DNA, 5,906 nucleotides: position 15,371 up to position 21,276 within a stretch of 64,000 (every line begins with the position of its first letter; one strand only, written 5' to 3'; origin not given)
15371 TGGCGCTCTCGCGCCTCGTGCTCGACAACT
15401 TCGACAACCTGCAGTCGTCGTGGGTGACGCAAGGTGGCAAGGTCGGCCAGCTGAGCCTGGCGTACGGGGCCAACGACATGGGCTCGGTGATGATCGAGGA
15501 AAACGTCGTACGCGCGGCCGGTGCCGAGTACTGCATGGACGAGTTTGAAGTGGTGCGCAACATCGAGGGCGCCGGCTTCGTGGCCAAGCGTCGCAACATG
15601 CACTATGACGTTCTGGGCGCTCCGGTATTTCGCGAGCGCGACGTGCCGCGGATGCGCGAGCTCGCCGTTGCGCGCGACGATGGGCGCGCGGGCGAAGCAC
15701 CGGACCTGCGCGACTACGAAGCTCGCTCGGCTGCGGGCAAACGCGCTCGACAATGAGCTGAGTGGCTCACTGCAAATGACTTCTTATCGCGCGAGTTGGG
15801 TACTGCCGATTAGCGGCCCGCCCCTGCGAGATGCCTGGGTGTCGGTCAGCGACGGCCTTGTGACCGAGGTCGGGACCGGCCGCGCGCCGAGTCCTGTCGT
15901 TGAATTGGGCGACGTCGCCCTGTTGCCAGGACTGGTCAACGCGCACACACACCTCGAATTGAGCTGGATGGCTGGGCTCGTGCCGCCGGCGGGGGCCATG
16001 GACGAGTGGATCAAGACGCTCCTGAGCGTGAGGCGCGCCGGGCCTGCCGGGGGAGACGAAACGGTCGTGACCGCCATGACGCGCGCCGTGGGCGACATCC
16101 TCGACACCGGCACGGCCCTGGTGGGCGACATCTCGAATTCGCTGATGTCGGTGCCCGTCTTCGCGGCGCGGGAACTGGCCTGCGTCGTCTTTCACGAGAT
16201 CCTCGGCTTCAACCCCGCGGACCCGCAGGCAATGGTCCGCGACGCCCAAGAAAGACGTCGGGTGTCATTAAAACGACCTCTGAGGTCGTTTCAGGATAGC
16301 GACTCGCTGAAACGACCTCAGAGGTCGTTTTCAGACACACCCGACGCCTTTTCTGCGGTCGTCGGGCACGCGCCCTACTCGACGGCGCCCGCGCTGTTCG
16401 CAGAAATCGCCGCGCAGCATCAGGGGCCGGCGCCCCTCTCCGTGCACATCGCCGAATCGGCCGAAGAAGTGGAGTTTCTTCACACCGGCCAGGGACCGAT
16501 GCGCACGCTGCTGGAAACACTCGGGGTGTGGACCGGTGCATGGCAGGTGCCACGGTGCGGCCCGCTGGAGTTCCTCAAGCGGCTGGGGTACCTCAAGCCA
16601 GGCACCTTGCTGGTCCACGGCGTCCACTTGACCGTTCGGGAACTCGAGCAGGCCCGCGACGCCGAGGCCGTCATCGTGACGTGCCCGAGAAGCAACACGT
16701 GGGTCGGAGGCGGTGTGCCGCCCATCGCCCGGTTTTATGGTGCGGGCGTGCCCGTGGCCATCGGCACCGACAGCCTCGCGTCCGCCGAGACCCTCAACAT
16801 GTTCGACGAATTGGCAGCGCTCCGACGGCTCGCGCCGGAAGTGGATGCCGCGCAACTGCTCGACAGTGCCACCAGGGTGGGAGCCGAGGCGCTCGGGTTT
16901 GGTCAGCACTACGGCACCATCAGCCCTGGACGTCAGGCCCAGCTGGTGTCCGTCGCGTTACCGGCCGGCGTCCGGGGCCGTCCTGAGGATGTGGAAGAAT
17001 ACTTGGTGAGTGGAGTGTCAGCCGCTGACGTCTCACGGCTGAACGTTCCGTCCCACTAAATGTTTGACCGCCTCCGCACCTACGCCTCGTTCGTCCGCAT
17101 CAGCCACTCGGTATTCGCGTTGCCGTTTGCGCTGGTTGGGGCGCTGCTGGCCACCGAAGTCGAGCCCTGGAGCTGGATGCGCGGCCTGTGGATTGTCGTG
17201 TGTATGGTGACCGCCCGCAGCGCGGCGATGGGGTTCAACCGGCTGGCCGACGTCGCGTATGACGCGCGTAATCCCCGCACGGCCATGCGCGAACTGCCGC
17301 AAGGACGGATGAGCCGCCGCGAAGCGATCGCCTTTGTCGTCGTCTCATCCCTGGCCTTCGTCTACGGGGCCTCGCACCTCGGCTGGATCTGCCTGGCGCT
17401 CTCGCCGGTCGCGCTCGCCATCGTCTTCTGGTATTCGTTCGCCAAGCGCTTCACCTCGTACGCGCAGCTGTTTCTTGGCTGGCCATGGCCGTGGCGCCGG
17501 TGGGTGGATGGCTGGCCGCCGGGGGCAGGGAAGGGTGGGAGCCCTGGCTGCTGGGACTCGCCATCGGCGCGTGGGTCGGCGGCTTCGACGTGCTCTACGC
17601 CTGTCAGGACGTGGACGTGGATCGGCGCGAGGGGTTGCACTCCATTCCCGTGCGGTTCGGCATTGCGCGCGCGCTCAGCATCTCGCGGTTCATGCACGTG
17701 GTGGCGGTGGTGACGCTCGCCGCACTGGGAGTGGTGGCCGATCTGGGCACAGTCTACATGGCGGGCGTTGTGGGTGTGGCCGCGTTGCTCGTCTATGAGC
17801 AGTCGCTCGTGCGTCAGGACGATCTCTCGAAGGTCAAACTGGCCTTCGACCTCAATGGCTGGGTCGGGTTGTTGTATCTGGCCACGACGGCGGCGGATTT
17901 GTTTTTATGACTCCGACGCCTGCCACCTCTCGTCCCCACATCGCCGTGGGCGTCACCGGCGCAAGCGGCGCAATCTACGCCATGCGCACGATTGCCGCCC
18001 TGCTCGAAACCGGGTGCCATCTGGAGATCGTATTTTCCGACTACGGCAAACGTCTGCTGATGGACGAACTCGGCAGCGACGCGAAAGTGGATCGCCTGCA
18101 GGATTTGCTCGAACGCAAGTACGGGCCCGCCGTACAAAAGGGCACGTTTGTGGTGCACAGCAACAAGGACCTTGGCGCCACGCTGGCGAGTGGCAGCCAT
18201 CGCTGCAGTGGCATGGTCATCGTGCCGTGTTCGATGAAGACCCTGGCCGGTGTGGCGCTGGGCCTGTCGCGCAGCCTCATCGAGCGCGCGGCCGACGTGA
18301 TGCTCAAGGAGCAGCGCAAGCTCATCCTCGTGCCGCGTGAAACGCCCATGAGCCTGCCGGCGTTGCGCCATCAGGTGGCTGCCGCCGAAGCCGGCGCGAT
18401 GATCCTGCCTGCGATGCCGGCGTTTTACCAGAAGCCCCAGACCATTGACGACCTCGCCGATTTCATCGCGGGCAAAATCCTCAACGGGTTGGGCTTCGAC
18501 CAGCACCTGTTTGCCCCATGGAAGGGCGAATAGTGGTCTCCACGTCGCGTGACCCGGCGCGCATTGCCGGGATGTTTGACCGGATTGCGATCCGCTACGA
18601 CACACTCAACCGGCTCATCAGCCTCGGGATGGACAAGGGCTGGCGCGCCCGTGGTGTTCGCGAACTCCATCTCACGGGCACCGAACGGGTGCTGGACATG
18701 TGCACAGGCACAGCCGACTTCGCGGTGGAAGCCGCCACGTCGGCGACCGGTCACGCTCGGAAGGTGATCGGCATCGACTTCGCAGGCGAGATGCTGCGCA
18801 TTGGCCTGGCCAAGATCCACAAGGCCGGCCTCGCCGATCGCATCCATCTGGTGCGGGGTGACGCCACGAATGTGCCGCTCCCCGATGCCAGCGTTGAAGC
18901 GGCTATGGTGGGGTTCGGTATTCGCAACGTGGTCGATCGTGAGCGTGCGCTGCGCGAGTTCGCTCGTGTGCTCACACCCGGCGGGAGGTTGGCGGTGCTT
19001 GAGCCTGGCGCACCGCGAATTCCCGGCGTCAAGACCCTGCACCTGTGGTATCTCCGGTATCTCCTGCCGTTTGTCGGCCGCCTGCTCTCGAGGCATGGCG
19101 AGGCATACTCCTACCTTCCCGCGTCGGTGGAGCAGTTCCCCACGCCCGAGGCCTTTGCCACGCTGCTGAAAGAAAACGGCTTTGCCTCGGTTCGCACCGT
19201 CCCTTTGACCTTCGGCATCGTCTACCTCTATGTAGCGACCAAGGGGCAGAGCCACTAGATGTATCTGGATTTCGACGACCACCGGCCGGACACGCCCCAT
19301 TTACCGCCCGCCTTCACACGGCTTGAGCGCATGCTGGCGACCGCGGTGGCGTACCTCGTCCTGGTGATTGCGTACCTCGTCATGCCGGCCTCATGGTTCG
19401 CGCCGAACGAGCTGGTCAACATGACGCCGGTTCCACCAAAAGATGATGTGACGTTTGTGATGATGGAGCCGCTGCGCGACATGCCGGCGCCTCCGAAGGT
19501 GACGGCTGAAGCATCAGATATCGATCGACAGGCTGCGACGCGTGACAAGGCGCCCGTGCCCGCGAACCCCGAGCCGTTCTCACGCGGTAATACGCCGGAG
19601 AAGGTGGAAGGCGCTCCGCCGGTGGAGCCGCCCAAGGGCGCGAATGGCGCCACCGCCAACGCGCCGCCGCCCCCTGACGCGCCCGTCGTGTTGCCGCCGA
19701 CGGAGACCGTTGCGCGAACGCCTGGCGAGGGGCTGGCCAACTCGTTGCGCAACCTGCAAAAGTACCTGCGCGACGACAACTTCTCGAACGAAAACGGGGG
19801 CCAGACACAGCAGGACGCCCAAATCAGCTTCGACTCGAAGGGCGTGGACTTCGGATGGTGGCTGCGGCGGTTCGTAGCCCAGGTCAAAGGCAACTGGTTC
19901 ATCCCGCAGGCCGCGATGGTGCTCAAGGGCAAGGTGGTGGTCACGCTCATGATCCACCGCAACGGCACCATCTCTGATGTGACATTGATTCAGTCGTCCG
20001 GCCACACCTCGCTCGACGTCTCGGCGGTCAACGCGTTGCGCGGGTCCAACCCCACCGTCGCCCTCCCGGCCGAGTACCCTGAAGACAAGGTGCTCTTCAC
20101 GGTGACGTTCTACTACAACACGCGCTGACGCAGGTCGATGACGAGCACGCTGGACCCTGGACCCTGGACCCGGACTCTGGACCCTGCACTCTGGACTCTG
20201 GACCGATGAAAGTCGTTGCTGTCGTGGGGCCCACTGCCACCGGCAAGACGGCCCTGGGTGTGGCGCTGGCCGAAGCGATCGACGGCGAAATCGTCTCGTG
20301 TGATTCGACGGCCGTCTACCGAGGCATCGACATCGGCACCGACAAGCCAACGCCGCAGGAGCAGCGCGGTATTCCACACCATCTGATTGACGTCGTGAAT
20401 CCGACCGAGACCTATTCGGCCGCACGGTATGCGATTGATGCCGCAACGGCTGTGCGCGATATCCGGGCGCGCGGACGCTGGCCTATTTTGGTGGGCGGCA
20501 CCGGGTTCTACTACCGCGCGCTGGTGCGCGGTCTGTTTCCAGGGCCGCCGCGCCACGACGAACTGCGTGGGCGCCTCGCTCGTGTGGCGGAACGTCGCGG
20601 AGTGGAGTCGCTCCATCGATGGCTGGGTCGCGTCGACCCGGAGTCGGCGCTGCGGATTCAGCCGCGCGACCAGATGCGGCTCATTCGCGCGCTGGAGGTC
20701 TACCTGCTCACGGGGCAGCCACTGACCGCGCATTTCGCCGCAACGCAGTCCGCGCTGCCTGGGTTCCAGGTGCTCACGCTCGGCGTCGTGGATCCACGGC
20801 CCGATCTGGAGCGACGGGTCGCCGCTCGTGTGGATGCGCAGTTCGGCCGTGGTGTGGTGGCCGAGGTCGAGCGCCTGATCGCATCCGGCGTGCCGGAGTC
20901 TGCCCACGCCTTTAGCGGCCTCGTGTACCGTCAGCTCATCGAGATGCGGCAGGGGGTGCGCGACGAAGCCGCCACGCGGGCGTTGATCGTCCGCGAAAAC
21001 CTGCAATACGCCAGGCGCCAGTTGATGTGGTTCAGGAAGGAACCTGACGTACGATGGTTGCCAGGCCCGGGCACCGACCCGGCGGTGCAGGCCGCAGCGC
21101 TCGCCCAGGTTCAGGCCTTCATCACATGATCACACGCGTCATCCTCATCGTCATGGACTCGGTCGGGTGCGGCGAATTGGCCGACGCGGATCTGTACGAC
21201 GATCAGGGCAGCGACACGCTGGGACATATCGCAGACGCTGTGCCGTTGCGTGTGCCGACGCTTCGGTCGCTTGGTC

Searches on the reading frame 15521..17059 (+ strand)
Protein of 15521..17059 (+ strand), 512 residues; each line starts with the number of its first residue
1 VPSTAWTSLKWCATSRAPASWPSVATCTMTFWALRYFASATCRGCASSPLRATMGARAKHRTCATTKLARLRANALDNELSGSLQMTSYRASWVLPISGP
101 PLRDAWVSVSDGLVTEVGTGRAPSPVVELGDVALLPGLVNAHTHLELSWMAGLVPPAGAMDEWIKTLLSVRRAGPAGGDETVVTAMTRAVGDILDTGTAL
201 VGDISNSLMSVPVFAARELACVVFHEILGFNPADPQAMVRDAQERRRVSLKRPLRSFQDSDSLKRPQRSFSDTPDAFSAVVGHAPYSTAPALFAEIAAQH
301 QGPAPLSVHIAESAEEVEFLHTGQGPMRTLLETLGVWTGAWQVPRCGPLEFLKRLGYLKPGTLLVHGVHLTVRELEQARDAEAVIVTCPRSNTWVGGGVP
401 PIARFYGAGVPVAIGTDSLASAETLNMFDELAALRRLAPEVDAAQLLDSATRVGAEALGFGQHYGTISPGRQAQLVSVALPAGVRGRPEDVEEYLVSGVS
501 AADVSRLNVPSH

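Call 46: search_protein_families(library=pfam, proteins=[window:15521-17059:+], max_evalue=0.01)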
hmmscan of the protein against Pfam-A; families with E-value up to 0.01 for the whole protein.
window:15521-17059:+ (512 aa): 2 families
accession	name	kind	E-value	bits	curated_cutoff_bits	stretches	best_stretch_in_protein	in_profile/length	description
PF01979.26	Amidohydro_1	-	5.3e-29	102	25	1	134-480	2-320/345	Amidohydrolase family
PF07969.17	Amidohydro_3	-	4.3e-08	33.5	29.7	1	398-479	355-445/472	Amidohydrolase family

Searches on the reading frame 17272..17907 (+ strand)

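Call 86: search_protein_families(library=pfam, proteins=[window:17272-17907:+], max_evalue=1e-8)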
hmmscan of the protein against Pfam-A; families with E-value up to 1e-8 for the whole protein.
window:17272-17907:+ (212 aa): 1 family
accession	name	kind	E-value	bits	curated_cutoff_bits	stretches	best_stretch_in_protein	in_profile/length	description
PF01040.23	UbiA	-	1.5e-21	77.2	34.2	1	63-192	115-244/250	UbiA prenyltransferase family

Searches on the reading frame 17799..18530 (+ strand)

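Call 86: search_protein_families(library=pfam, proteins=[window:17799-18530:+], max_evalue=1e-8)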
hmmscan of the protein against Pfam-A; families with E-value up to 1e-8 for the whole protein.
window:17799-18530:+ (244 aa): 1 family
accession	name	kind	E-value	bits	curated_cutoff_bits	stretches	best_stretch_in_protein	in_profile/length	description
PF02441.25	Flavoprotein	-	1.1e-41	142.6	22.7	1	47-229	2-160/162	Flavoprotein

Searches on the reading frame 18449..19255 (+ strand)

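Call 86: search_protein_families(library=pfam, proteins=[window:18449-19255:+], max_evalue=1e-8)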
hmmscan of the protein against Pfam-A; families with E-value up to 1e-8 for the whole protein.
window:18449-19255:+ (269 aa): 4 families
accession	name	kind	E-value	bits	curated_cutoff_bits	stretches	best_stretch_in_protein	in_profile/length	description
PF01209.24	Ubie_methyltran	-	1.3e-54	185.5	20.1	1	36-265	6-233/233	ubiE/COQ5 methyltransferase family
PF13649.12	Methyltransf_25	-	1.9e-16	60.9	27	1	81-179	1-97/97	Methyltransferase domain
PF08241.18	Methyltransf_11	-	1.2e-15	58.4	21.2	1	82-182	1-94/95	Methyltransferase domain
PF13847.12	Methyltransf_31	-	8.3e-11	42.2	27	1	78-187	4-113/145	Methyltransferase domain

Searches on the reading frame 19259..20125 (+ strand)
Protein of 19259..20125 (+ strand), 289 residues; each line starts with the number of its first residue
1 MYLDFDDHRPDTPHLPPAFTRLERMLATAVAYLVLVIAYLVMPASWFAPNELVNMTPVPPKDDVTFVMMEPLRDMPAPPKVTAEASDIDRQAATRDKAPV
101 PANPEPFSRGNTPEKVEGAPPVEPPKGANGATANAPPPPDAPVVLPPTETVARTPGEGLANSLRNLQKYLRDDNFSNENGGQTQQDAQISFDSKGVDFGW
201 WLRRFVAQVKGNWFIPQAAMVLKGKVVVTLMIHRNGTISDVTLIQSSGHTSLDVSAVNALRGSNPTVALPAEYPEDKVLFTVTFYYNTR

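Call 86: search_protein_families(library=pfam, proteins=[window:19259-20125:+], max_evalue=1e-8)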
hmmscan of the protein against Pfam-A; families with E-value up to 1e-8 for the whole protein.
window:19259-20125:+ (289 aa): 2 families
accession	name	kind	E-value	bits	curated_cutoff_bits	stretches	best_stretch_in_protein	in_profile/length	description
PF13103.11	TonB_2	-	5.2e-11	42.9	22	1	200-284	3-85/85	TonB C terminal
PF03544.19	TonB_C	-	9.3e-09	36.1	24.6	0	220-287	12-78/79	Gram-negative bacterial TonB protein C-terminal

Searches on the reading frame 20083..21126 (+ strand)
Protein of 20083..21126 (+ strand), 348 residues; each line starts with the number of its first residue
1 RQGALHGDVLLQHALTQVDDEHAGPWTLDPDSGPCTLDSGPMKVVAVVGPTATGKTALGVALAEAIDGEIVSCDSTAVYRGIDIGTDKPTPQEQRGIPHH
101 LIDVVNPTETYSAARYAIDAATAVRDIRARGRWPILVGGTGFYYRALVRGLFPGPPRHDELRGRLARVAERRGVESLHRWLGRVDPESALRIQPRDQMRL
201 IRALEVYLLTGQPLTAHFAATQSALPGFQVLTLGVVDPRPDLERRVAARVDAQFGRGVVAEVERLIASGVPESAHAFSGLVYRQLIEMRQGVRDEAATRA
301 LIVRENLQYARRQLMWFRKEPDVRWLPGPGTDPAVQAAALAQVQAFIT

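Call 86: search_protein_families(library=pfam, proteins=[window:20083-21126:+], max_evalue=1e-8)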
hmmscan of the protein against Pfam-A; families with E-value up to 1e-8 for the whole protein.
window:20083-21126:+ (348 aa): 1 family
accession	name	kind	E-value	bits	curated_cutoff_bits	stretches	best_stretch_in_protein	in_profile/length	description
PF01715.23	IPPT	-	3.8e-73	246.6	23.6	1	78-320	2-243/243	IPP transferase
